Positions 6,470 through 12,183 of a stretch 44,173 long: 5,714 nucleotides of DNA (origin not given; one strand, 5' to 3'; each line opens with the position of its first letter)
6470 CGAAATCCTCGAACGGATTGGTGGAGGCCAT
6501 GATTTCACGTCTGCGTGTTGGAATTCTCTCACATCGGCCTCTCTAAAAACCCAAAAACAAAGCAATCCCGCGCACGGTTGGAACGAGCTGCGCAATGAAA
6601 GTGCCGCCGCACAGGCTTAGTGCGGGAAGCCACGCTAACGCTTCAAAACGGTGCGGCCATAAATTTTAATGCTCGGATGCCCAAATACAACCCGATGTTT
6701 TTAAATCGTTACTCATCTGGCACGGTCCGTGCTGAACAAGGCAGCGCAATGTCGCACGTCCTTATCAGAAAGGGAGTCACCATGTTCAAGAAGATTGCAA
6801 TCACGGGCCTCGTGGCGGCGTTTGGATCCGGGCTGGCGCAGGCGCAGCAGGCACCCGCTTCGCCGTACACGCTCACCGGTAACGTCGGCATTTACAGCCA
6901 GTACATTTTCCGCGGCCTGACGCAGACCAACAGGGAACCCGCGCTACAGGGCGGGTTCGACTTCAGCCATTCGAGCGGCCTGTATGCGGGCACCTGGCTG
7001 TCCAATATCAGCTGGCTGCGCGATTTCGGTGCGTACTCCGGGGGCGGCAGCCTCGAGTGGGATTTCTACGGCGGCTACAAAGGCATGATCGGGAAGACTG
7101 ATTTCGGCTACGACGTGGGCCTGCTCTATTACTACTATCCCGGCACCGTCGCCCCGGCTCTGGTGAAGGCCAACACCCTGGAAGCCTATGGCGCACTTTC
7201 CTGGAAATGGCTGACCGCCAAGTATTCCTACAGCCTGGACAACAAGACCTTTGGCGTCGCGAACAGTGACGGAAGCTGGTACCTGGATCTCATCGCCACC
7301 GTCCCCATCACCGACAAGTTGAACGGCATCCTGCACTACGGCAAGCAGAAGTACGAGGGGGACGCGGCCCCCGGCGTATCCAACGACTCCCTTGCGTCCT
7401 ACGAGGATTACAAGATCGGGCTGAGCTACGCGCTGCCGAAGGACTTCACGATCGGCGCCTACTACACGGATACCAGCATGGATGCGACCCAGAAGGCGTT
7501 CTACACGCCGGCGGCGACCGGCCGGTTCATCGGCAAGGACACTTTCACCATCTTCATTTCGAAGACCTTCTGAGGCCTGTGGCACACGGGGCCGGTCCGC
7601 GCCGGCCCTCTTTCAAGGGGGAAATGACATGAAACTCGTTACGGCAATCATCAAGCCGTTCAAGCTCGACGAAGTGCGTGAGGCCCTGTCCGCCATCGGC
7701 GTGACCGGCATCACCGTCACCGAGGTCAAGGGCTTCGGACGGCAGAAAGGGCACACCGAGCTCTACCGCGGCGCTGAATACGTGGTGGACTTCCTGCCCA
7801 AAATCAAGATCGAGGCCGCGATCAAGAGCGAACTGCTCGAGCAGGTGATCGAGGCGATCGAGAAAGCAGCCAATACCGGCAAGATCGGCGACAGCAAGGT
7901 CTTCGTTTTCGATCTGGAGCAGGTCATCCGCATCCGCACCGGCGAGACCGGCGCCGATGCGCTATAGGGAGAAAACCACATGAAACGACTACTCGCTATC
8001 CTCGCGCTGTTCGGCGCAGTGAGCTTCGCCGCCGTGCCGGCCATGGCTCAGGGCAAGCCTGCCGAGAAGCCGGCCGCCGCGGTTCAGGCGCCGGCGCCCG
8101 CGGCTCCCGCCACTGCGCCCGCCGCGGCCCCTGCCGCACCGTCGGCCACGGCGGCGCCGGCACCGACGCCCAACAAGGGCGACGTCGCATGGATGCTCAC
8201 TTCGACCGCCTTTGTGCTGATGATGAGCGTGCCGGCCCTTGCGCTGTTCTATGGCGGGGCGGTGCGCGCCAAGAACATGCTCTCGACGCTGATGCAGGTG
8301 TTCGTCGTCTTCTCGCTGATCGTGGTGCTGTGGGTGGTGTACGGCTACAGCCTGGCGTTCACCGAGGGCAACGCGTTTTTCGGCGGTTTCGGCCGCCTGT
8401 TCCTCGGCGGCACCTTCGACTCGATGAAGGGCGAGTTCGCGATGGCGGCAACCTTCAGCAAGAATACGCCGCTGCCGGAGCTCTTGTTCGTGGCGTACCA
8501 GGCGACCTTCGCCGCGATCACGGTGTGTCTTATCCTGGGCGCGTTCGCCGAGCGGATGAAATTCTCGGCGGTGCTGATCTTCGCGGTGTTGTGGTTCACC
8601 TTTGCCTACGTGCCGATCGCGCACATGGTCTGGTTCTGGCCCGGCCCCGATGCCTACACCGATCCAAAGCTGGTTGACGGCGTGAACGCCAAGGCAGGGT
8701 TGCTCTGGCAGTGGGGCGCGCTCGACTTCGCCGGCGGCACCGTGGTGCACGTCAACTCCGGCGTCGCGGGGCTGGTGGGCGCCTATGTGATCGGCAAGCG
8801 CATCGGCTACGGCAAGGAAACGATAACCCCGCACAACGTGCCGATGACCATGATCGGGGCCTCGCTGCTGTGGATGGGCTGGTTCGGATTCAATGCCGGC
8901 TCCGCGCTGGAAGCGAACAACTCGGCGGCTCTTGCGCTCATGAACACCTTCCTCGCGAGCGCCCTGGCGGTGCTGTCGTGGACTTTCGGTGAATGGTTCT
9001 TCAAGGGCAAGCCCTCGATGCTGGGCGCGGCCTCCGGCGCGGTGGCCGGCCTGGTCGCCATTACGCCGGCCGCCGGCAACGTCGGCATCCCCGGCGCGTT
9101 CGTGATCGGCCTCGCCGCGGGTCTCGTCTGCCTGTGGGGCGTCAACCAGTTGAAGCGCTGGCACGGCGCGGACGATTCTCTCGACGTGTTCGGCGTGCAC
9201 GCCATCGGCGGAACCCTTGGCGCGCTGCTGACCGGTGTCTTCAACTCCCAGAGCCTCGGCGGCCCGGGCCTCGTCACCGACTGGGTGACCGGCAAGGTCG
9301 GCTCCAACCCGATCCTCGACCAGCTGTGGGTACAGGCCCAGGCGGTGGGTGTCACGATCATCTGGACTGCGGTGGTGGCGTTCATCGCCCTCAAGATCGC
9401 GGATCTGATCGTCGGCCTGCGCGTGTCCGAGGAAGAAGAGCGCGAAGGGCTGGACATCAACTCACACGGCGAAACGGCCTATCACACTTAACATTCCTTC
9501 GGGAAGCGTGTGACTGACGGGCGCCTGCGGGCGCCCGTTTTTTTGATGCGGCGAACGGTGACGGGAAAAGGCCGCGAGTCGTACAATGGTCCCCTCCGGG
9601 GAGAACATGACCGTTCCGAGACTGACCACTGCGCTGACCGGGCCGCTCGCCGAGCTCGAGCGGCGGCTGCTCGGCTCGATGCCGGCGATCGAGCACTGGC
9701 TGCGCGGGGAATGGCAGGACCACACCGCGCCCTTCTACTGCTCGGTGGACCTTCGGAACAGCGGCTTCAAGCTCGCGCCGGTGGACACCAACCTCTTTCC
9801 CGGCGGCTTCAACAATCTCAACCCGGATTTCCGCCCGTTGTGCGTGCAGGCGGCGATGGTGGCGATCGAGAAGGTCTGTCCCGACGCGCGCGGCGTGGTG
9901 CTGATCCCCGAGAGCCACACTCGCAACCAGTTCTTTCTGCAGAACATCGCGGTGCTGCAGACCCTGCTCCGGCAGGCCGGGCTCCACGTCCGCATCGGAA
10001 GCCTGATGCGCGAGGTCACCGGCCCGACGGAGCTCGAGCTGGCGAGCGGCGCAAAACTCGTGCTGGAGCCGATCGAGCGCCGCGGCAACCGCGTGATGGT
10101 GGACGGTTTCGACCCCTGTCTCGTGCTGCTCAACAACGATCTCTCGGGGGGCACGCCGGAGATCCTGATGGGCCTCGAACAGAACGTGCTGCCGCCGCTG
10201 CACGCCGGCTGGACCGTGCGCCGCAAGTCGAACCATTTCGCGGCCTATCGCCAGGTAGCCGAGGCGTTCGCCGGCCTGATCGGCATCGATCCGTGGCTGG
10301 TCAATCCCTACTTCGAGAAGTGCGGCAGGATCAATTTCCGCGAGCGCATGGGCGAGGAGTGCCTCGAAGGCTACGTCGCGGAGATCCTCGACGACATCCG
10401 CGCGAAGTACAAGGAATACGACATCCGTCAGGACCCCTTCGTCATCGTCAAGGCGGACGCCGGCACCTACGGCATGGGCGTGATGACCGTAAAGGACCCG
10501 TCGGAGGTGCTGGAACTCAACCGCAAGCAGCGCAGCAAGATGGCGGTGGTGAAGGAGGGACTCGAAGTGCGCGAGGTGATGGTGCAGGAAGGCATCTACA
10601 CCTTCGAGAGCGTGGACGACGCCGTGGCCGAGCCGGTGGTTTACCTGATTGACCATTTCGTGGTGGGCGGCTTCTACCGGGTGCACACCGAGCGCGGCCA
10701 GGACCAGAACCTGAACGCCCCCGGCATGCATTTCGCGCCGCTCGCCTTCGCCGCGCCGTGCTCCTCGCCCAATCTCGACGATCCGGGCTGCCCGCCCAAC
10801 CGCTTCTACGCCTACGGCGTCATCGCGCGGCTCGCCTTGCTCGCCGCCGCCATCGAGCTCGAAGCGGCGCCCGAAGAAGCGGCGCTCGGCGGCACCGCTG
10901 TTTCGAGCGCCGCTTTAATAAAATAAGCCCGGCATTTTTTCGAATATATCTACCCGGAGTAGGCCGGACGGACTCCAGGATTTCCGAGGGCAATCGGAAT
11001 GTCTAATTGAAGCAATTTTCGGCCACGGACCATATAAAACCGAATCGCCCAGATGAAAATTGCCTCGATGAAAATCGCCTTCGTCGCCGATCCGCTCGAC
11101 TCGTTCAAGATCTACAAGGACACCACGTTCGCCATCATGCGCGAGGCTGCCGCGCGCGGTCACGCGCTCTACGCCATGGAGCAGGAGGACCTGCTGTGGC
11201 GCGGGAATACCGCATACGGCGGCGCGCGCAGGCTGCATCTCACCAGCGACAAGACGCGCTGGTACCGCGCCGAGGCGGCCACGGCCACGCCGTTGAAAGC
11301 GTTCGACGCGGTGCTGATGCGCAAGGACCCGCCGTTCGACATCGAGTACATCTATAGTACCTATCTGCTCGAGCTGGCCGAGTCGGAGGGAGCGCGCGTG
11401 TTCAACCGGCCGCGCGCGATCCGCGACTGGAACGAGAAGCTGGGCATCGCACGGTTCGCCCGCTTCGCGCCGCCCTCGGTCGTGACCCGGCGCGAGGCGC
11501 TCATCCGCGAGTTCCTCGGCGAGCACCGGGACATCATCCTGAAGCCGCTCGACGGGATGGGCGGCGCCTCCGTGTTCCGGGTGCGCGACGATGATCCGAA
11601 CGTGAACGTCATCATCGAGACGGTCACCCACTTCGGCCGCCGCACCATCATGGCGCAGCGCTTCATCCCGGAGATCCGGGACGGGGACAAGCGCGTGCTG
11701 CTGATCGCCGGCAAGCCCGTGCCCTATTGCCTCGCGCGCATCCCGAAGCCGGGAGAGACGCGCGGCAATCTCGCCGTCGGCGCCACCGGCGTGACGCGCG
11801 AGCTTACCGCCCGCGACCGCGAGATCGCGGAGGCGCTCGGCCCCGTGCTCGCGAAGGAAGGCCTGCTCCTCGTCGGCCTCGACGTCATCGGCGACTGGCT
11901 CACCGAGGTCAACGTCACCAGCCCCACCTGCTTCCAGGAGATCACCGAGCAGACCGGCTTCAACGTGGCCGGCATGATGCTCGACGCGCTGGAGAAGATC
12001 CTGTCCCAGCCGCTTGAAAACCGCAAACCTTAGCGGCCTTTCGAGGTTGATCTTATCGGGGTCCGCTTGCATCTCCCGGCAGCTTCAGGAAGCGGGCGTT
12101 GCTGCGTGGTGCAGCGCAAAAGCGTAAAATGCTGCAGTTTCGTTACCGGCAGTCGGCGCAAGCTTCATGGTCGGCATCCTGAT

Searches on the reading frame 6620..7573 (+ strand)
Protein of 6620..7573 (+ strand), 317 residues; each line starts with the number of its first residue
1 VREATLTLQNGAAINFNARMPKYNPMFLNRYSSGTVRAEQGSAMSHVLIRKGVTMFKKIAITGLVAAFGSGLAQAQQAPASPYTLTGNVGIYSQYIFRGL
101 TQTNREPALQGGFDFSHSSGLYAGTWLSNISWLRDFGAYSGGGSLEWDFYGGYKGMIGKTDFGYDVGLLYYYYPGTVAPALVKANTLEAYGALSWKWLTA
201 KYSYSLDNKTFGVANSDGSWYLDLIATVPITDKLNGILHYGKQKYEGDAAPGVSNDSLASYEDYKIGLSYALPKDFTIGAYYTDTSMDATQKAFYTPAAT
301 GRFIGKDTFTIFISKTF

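Call 63: search_protein_families(library=pfam, proteins=[window:6620-7573:+], max_evalue=0.00001)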
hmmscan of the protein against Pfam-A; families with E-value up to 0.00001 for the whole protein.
window:6620-7573:+ (317 aa): 1 family
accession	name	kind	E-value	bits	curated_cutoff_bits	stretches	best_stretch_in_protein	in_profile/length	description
PF09694.16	Gcw_chp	-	1.3e-55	189.4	24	1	77-317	2-230/230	Bacterial protein of unknown function (Gcw_chp)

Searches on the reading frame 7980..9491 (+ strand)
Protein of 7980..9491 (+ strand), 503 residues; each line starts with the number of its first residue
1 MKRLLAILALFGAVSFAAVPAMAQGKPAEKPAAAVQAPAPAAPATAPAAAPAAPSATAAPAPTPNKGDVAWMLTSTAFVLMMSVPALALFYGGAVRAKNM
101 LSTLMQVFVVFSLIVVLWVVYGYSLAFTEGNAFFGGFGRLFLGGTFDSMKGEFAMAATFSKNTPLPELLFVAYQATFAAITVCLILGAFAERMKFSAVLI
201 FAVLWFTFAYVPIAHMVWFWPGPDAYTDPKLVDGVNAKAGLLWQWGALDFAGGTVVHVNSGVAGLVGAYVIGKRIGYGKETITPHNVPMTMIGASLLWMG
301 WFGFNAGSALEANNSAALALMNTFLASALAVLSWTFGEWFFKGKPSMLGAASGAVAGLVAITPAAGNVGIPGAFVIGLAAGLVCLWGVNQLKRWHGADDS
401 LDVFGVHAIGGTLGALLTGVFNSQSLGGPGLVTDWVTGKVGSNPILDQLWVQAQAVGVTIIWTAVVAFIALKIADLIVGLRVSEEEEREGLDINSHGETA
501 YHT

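Call 63: search_protein_families(library=pfam, proteins=[window:7980-9491:+], max_evalue=0.00001)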
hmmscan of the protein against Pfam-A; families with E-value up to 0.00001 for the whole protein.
window:7980-9491:+ (503 aa): 1 family
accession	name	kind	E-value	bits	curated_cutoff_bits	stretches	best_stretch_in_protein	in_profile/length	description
PF00909.26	Ammonium_transp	-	2.7e-123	412.1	23.2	1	70-501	1-399/399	Ammonium Transporter Family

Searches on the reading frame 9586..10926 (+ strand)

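Call 63: search_protein_families(library=pfam, proteins=[window:9586-10926:+], max_evalue=0.00001)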
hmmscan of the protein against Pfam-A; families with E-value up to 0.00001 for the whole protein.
window:9586-10926:+ (446 aa): 1 family
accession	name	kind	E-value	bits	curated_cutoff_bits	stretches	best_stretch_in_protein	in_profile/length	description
PF08886.16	GshA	-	5.1e-195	648.1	25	1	25-425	1-402/402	Glutamate-cysteine ligase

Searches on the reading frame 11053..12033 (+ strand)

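Call 63: search_protein_families(library=pfam, proteins=[window:11053-12033:+], max_evalue=0.00001)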
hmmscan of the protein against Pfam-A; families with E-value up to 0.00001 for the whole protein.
window:11053-12033:+ (326 aa): 3 families
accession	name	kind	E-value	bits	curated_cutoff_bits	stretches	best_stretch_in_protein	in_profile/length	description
PF02955.21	GSH-S_ATP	-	2.6e-73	245.6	23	1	128-301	1-174/175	Prokaryotic glutathione synthetase, ATP-grasp domain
PF02951.20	GSH-S_N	-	4e-45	153.1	21.3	1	6-124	1-119/119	Prokaryotic glutathione synthetase, N-terminal domain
PF08443.16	RimK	-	4.6e-09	36.6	21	1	160-312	42-187/188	RimK-like ATP-grasp domain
